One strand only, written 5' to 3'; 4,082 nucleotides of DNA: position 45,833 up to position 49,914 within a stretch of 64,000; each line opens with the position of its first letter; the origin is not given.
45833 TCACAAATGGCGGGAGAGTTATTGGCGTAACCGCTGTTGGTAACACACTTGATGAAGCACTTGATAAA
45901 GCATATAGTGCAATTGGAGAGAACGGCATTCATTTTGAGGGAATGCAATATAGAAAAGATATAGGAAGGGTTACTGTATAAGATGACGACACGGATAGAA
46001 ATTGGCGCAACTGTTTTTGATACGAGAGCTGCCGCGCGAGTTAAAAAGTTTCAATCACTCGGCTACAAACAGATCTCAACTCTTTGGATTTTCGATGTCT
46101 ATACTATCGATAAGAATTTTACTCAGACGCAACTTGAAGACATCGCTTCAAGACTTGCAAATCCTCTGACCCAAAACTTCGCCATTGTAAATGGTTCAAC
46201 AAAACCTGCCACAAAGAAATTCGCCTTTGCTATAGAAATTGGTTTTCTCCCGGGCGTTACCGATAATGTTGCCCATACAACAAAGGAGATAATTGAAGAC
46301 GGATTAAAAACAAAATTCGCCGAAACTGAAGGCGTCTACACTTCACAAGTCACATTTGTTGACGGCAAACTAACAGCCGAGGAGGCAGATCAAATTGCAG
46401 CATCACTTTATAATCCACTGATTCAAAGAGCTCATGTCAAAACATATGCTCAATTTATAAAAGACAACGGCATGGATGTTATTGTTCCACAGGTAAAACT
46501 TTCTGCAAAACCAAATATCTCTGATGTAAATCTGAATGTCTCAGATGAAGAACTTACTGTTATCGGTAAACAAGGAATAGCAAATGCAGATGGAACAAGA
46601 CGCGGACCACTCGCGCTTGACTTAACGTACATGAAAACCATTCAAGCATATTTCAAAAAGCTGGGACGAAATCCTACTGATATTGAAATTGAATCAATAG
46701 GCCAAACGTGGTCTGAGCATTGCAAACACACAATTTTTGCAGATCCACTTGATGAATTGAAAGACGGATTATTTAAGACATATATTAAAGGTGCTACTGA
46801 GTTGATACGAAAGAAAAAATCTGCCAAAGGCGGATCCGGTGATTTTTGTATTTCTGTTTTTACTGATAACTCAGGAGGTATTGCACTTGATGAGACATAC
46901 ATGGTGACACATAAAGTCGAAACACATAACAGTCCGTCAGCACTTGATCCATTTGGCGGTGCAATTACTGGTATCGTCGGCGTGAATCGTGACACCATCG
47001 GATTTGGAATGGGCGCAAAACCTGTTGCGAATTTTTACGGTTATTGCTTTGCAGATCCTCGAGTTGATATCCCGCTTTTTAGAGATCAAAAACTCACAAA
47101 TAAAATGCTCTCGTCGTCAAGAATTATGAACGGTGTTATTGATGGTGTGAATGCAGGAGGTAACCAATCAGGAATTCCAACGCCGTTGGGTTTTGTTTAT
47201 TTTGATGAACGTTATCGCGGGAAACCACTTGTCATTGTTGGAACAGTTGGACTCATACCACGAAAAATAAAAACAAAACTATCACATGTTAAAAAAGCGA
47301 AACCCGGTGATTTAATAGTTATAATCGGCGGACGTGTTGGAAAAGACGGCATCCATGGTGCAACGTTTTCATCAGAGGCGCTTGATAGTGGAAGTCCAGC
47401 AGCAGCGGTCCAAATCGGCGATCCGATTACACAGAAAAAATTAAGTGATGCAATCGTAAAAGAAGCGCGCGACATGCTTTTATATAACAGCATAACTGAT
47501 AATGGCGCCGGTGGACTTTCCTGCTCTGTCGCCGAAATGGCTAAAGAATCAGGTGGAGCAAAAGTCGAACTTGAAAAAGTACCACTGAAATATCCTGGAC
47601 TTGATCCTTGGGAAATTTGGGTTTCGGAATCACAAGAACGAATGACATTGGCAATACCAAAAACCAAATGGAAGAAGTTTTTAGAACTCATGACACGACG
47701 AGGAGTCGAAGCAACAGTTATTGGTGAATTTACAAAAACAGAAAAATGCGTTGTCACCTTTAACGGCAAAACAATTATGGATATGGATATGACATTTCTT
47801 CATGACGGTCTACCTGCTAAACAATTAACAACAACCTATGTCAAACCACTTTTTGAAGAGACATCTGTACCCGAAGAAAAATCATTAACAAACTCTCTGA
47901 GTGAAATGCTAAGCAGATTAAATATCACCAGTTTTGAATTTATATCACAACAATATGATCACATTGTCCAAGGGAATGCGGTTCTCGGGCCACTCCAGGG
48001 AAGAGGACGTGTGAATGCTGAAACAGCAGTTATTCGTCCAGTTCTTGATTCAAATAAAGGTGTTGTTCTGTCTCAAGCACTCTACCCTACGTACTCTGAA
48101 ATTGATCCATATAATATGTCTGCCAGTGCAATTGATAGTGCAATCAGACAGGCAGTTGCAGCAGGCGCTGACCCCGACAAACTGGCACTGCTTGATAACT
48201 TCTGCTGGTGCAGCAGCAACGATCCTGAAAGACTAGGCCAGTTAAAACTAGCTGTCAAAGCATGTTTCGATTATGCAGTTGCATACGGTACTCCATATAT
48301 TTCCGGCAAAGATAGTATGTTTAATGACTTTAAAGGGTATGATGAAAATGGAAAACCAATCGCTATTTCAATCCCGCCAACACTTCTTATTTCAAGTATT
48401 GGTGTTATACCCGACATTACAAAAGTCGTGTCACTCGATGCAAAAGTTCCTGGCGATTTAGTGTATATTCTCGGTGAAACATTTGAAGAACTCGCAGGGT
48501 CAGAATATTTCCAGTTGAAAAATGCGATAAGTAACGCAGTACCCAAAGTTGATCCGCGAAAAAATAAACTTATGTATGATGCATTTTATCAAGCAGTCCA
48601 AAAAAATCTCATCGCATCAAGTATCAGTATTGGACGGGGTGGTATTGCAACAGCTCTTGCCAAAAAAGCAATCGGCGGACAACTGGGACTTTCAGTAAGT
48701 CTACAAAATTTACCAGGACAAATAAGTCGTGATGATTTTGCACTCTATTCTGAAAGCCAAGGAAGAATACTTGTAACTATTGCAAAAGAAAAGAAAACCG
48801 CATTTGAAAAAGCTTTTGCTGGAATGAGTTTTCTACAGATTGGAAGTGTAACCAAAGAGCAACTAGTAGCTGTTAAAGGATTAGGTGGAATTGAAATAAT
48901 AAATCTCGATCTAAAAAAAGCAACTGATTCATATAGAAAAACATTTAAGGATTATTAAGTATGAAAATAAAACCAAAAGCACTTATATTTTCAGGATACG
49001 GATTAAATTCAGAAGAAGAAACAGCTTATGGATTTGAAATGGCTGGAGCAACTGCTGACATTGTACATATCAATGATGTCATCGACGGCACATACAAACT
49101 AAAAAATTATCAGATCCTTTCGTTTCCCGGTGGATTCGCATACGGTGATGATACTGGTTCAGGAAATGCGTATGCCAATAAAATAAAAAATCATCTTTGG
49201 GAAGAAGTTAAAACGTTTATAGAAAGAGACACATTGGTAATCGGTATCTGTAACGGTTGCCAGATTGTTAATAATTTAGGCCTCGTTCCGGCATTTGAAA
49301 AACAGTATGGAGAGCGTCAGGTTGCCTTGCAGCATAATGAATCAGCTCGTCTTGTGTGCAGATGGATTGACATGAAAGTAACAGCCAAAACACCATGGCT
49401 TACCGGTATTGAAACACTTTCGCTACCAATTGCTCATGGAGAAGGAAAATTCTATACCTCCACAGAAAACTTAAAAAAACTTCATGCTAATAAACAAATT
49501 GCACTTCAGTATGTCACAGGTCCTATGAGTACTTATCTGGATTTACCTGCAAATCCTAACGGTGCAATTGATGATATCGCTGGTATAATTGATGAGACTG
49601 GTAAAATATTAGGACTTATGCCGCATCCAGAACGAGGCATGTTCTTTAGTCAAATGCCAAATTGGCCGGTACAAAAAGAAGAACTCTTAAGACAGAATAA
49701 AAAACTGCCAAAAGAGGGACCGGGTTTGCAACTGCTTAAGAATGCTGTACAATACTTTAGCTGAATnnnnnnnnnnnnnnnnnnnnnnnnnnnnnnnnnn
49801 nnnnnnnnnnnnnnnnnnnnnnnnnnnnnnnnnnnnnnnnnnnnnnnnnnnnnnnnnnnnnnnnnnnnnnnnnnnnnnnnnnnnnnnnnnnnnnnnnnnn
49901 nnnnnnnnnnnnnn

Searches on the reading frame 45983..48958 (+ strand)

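Call 53: search_protein_families(library=pfam, proteins=[window:45983-48958:+], max_evalue=0.0001)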
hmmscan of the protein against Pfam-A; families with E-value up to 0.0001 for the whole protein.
window:45983-48958:+ (991 aa): 3 families
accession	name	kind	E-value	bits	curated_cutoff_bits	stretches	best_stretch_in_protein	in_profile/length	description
PF02769.27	AIRS_C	-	1.2e-45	155.9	23.1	2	440-592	1-154/156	AIR synthase related protein, C-terminal domain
PF00586.29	AIRS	-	2.9e-18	66.7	24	2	295-425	2-112/112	AIR synthase related protein, N-terminal domain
PF18072.6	FGAR-AT_linker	-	5.7e-15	56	26.6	1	209-249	9-49/50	Formylglycinamide ribonucleotide amidotransferase linker domain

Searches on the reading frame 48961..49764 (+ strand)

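Call 54: search_protein_families(library=pfam, proteins=[window:48961-49764:+], max_evalue=0.0001)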
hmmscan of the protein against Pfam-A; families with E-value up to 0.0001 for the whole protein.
window:48961-49764:+ (267 aa): 1 family
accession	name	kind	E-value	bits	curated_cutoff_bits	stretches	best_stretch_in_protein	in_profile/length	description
PF13507.12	GATase_5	-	3.6e-77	259.4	27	1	4-266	1-260/260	CobB/CobQ-like glutamine amidotransferase domain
